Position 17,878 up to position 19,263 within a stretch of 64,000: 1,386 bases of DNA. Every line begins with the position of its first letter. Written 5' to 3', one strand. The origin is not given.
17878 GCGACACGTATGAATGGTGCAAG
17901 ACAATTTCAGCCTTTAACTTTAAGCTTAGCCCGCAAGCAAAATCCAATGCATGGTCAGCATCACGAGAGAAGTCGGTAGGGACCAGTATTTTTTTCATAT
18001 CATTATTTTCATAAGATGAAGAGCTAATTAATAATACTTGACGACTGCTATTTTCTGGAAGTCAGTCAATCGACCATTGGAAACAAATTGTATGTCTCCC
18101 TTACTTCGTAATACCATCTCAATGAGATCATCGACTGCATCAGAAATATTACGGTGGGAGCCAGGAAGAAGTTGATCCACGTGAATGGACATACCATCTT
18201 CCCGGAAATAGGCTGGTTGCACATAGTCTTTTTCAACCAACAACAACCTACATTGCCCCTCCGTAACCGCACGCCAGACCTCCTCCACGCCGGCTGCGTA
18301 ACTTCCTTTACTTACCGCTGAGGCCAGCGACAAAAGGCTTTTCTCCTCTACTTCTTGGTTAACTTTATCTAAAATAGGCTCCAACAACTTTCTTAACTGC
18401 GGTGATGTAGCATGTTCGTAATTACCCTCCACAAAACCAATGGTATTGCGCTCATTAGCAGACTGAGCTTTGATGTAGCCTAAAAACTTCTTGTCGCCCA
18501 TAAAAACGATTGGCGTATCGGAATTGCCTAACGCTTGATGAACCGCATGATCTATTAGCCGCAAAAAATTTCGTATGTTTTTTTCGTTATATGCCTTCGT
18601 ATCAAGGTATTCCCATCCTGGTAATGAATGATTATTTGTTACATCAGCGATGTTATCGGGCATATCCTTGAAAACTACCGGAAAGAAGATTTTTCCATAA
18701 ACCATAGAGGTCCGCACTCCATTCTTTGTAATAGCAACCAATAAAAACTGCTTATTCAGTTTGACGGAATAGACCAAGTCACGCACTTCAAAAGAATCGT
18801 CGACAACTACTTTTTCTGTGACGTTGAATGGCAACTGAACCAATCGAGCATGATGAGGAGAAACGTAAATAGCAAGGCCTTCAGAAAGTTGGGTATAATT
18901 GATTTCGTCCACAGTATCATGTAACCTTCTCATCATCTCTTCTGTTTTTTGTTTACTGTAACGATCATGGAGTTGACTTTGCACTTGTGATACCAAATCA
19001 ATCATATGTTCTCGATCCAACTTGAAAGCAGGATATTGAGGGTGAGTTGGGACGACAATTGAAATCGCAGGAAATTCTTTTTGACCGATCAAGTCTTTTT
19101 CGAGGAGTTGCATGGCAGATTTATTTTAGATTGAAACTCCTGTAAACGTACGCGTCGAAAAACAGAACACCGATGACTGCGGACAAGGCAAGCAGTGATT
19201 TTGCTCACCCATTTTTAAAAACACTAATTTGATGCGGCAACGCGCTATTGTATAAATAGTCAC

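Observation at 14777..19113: Five-gene minus-strand module: baeRF-like, Usp, then tightly coupled TerB / CBS site-2 protease / patatin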

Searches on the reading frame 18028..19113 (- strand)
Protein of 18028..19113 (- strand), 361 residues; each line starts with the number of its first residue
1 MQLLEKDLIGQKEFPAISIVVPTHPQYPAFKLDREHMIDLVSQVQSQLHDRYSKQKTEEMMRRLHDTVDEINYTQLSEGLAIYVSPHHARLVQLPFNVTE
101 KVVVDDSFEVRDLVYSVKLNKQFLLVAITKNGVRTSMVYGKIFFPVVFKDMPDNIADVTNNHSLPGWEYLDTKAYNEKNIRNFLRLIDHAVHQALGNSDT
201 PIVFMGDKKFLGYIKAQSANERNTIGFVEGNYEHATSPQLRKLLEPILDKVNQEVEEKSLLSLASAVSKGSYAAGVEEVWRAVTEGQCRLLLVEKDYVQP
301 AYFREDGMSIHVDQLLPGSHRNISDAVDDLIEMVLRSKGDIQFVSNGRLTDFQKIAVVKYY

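Call 3: search_protein_families(library=pfam, proteins=[window:18028-19113:-], max_evalue=0.01)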
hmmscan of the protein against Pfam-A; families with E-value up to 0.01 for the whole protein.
window:18028-19113:- (361 aa): 4 families
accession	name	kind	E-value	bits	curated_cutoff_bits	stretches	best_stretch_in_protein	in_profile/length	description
PF18845.6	baeRF_family3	-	1.8e-21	77.7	31.5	1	149-286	28-167/168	Bacterial archaeo-eukaryotic release factor family 3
PF18851.6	baeRF_family8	-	1.9e-06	28.3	27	1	146-251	32-136/141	Bacterial archaeo-eukaryotic release factor family 8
PF18855.6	baeRF_family11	-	2.1e-05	25.4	27.2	1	125-252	6-137/139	Bacterial archaeo-eukaryotic release factor family 11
PF18849.6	baeRF_family7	-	0.00019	22.1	27.2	1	176-241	70-135/144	Bacterial archaeo-eukaryotic release factor family 7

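Call 4: search_protein_families(library=padloc, proteins=[window:18028-19113:-], max_evalue=0.01)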
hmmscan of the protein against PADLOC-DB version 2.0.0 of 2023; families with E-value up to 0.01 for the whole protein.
window:18028-19113:- (361 aa): 0 families

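Call 5: search_protein_families(library=ncbifam, proteins=[window:18028-19113:-], max_evalue=0.01)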
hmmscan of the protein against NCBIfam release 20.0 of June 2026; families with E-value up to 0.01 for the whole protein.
window:18028-19113:- (361 aa): 2 families
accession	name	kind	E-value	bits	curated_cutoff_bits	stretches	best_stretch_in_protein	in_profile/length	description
NF052287.1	AOC03_06830_fam_RHF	equivalog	1.8e-69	234.9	330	1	8-361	4-361/361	AOC03_06830 family ribosome hibernation factor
TIGR03677.1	eL8_ribo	equivalog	0.0088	16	134.6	0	250-300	5-54/117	50S ribosomal protein L7Ae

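Call 34: search_solved_structures(query=window:18028-19113:-, max_evalue=0.01, show_alignments=1)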
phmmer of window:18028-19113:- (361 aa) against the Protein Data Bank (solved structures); distinct sequences matched with E-value up to 0.01: 1.
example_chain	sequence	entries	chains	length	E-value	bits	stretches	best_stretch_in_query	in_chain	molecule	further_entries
8rd8_B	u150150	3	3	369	9.5e-25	90.5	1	6-361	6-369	Methyl-accepting chemotaxis protein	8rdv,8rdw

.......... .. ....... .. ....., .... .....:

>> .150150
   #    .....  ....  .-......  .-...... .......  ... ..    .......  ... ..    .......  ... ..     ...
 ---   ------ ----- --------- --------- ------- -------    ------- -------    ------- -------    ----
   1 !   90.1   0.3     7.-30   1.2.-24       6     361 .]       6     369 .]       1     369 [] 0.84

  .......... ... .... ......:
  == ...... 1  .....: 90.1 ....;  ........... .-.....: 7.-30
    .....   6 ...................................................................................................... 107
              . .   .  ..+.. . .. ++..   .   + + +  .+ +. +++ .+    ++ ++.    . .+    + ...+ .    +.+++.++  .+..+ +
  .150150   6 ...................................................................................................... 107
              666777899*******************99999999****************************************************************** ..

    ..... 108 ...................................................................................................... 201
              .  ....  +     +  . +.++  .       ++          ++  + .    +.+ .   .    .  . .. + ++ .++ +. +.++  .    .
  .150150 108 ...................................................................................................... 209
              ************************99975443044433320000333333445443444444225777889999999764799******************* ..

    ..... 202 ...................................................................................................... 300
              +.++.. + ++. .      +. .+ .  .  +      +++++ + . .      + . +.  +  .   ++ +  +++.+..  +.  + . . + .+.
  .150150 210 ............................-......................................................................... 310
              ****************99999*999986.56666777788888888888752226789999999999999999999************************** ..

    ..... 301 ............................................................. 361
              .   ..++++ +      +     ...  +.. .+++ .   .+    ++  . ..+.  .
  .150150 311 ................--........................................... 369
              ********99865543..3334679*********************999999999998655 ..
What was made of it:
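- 18028..19113 (-): Balon-family (baeRF family 3) ribosome hibernation factor homologue, 361 aa. PDB 8rd8_B, E 9.5e-25 over residues 6-361 (call 34).
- On Balon / baeRF family 3 ribosome hibernation factor: PDB 8rd8_B E 9.5e-25 over the full length (call 34).
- Balon homology: calls 5 and 34.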
